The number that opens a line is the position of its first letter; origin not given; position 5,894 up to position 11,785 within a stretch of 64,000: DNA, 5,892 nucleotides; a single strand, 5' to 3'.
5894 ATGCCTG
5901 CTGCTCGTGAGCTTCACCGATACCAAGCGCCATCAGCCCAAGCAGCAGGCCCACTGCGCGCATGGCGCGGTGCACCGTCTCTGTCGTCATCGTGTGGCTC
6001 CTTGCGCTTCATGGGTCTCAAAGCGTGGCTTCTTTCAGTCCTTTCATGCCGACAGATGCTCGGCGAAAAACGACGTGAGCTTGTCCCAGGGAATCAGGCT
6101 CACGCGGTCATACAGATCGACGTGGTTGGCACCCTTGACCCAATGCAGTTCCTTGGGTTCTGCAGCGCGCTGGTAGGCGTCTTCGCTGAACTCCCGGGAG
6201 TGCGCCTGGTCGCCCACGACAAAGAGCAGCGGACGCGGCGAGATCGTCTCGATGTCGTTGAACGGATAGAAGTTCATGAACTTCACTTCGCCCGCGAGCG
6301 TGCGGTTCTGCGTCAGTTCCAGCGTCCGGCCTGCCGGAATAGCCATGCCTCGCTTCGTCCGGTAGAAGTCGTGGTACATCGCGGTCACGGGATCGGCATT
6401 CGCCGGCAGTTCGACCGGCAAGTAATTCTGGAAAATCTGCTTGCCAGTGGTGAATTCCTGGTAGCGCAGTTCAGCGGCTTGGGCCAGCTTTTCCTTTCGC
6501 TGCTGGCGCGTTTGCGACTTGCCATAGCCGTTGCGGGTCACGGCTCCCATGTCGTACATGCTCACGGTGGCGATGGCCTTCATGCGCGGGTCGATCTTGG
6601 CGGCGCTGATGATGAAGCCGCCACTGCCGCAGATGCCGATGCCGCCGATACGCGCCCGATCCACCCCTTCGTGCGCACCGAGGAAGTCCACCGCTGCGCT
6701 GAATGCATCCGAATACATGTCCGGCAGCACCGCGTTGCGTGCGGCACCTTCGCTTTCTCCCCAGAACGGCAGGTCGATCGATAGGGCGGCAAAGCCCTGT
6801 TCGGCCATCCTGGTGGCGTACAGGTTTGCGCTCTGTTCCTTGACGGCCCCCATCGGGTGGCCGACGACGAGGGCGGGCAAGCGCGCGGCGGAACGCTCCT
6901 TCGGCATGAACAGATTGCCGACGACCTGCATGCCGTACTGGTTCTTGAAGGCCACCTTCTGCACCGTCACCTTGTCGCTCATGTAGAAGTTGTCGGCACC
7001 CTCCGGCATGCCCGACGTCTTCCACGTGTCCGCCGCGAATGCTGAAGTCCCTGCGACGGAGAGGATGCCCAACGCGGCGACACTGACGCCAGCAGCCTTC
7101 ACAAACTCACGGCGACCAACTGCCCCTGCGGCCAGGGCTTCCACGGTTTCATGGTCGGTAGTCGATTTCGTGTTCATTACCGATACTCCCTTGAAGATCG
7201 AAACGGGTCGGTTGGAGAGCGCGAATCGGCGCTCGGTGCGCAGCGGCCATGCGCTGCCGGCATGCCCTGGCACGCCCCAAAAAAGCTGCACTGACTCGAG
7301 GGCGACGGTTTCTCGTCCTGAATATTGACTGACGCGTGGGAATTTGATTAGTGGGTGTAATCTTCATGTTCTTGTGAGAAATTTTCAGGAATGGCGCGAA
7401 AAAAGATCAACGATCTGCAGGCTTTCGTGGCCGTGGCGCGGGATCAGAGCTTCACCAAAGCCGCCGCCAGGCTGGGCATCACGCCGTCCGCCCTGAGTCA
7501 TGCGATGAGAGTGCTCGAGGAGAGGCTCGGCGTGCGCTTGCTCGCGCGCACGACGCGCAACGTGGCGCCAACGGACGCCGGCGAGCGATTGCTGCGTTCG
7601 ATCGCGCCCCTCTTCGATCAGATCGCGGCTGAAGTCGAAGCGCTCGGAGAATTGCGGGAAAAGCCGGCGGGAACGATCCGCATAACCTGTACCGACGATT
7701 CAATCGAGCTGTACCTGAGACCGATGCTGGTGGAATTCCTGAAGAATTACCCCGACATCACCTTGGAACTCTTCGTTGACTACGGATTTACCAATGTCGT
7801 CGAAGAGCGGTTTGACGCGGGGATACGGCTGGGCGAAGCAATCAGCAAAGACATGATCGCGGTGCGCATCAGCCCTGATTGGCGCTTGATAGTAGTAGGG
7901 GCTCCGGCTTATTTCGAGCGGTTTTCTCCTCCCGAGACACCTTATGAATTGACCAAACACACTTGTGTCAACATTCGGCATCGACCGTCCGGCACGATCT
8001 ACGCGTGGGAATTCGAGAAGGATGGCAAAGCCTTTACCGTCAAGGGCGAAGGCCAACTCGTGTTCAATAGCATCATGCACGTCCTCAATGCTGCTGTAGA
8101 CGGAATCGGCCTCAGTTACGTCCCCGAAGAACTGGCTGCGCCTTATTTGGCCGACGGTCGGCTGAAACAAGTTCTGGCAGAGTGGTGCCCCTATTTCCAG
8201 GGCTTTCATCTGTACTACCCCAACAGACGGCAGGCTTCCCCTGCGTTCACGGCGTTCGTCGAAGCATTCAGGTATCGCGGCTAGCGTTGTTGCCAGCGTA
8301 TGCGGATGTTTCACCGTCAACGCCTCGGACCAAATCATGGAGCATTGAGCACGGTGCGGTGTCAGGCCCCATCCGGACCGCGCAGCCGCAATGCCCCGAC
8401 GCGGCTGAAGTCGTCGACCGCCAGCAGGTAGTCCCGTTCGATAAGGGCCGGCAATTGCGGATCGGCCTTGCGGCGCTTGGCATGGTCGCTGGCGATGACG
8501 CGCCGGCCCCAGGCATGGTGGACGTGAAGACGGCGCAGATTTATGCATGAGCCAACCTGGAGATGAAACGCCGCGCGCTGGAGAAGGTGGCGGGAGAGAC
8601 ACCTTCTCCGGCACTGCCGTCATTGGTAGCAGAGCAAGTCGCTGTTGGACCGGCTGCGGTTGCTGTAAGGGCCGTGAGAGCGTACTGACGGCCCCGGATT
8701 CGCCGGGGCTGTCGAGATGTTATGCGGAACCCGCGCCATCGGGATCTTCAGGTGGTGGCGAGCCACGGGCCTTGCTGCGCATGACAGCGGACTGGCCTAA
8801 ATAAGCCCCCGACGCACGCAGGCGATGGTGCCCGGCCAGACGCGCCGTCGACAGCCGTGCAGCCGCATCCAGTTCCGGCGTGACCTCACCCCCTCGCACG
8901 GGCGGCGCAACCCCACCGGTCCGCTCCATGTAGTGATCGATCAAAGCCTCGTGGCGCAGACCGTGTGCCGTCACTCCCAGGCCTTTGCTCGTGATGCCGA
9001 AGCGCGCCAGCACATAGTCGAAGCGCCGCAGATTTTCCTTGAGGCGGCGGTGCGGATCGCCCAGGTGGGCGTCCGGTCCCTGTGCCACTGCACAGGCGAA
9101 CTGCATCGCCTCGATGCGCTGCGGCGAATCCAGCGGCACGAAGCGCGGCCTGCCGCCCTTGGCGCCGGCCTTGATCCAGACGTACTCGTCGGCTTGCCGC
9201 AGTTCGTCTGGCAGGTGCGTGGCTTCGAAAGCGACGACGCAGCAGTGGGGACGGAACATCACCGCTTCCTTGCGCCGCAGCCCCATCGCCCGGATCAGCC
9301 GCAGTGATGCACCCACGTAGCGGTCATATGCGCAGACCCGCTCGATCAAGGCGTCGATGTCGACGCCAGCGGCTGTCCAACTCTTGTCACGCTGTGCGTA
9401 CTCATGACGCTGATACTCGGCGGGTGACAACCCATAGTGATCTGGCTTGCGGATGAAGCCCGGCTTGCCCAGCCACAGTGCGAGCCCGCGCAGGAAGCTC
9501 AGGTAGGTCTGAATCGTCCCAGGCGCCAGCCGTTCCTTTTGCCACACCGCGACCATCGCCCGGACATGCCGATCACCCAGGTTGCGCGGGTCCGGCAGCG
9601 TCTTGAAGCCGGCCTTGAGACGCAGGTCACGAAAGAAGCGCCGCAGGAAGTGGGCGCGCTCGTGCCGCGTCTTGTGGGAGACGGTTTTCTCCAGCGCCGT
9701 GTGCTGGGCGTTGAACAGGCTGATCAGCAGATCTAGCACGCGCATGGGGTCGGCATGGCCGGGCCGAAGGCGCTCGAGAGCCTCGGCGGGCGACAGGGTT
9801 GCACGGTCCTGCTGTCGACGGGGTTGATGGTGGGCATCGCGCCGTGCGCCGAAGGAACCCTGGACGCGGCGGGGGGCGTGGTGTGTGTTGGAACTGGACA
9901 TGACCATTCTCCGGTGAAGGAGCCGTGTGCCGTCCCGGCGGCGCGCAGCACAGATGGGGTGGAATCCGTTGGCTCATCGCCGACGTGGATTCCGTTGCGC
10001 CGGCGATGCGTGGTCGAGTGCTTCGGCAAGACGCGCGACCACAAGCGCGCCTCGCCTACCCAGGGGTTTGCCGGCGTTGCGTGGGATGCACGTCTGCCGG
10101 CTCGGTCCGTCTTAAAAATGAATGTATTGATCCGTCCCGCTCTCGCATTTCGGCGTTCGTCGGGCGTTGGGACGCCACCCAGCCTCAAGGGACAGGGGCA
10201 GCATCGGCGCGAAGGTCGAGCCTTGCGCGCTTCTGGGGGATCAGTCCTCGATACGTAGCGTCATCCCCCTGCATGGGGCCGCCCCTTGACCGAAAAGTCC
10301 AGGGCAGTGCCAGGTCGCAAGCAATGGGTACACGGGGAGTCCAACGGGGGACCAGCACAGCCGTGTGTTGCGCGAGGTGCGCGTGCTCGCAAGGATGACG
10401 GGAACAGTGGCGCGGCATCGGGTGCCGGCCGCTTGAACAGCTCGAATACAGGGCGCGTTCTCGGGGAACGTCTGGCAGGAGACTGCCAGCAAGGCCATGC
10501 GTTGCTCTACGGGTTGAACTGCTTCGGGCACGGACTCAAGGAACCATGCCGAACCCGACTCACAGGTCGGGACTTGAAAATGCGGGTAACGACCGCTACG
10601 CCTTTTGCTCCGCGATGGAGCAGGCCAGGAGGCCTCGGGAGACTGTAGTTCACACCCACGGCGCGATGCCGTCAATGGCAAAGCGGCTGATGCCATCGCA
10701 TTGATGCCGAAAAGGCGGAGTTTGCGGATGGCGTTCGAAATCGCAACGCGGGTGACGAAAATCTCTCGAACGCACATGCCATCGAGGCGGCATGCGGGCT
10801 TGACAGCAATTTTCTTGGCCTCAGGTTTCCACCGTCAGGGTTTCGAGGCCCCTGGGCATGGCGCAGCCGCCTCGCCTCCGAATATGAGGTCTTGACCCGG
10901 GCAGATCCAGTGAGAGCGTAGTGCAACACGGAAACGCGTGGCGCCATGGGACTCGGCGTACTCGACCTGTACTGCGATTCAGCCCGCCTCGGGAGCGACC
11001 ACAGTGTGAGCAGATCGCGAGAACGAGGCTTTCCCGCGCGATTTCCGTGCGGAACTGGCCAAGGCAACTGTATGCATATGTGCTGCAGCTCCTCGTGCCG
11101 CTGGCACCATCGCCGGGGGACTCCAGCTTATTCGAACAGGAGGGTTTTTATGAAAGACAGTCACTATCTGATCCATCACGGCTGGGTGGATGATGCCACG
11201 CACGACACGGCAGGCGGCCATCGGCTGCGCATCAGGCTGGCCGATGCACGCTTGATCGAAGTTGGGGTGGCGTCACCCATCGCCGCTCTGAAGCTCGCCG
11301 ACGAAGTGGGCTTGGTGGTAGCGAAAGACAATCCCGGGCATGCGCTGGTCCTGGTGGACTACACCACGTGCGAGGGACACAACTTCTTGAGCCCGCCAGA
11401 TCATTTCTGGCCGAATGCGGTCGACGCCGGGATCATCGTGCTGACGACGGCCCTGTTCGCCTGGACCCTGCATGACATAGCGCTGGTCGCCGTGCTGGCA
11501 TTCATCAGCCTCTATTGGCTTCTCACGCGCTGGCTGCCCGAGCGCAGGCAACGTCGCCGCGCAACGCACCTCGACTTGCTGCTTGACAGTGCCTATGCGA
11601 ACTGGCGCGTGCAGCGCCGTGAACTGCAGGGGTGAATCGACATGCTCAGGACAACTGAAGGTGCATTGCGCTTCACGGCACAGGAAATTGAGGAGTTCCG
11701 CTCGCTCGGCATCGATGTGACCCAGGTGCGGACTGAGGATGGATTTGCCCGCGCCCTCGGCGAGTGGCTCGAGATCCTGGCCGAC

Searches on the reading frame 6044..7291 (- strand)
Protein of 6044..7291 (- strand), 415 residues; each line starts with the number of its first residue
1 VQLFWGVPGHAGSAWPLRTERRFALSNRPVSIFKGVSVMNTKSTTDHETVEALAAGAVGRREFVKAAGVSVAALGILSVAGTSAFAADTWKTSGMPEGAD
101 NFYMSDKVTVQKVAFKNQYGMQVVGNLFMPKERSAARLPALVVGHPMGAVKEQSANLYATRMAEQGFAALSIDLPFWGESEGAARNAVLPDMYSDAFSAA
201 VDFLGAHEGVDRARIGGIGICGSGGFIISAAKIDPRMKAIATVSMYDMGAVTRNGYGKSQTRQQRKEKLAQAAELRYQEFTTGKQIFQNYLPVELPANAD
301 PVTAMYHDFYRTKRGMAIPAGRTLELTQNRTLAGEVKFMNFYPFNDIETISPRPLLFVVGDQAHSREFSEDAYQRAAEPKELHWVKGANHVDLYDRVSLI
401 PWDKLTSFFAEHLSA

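Call 7: search_protein_families(library=pfam, proteins=[window:6044-7291:-], max_evalue=0.01)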
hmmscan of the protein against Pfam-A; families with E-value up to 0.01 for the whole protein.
window:6044-7291:- (415 aa): 5 families
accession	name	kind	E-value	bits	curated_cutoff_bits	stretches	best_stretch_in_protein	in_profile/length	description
PF06500.17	FrsA-like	-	3.3e-06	26.6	22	1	107-241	165-294/414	Esterase FrsA-like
PF01738.24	DLH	-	2.2e-05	24.6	21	1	131-246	9-128/217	Dienelactone hydrolase family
PF12697.13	Abhydrolase_6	-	0.00011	23.3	26.3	1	163-393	24-207/217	Alpha/beta hydrolase family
PF12740.14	PETase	-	0.00025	21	28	1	116-247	36-159/263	PET hydrolase-like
PF05448.18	AXE1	-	0.0013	18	21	0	191-243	155-206/321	Acetyl xylan esterase (AXE1)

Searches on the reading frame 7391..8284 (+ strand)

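Call 7: search_protein_families(library=pfam, proteins=[window:7391-8284:+], max_evalue=0.01)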
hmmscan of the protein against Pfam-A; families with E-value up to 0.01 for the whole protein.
window:7391-8284:+ (297 aa): 2 families
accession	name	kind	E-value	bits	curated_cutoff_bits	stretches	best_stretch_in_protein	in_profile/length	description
PF03466.25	LysR_substrate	-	4.7e-34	118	28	1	90-294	2-205/209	LysR substrate binding domain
PF00126.33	HTH_1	-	3.8e-24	84.9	26.6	1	6-65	1-60/60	Bacterial regulatory helix-turn-helix protein, lysR family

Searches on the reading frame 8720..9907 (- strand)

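Call 7: search_protein_families(library=pfam, proteins=[window:8720-9907:-], max_evalue=0.01)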
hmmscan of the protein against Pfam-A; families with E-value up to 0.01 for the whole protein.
window:8720-9907:- (395 aa): 2 families
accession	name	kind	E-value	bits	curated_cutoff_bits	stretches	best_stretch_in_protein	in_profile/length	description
PF12835.12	Integrase_1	-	6.4e-12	46.1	23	1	183-320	18-145/149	Integrase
PF12834.13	Phage_int_SAM_2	-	9.6e-08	32.9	22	1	70-148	11-87/91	Phage integrase, N-terminal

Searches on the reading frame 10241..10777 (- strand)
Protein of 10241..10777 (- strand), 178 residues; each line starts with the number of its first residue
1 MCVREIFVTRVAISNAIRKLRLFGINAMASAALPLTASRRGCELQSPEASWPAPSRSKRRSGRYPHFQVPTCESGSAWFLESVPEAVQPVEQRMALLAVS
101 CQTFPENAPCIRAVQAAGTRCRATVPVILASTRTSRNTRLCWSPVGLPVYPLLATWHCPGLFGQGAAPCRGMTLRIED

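Call 41: search_protein_families(library=pfam, proteins=[window:10241-10777:-], max_evalue=0.1)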
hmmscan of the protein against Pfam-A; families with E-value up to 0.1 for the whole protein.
window:10241-10777:- (178 aa): 1 family
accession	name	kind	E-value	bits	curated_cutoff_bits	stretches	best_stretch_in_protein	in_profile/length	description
PF06335.17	DUF1054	-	0.086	13.2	27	0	44-72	60-88/198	Protein of unknown function (DUF1054)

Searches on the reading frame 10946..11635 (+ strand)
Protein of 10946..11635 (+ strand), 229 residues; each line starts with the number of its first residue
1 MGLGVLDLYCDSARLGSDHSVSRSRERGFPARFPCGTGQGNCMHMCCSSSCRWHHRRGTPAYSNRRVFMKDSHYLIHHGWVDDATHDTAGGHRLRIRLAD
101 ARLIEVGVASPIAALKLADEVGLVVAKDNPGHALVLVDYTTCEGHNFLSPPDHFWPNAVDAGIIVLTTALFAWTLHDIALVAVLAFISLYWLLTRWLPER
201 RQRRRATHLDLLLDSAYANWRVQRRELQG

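Call 7: search_protein_families(library=pfam, proteins=[window:10946-11635:+], max_evalue=0.01)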
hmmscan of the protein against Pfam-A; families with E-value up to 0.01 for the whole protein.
window:10946-11635:+ (229 aa): 1 family
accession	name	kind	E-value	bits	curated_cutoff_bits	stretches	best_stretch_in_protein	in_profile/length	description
PF17695.6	DUF5541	-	0.0068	17.1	25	0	29-69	19-60/116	Family of unknown function (DUF5541)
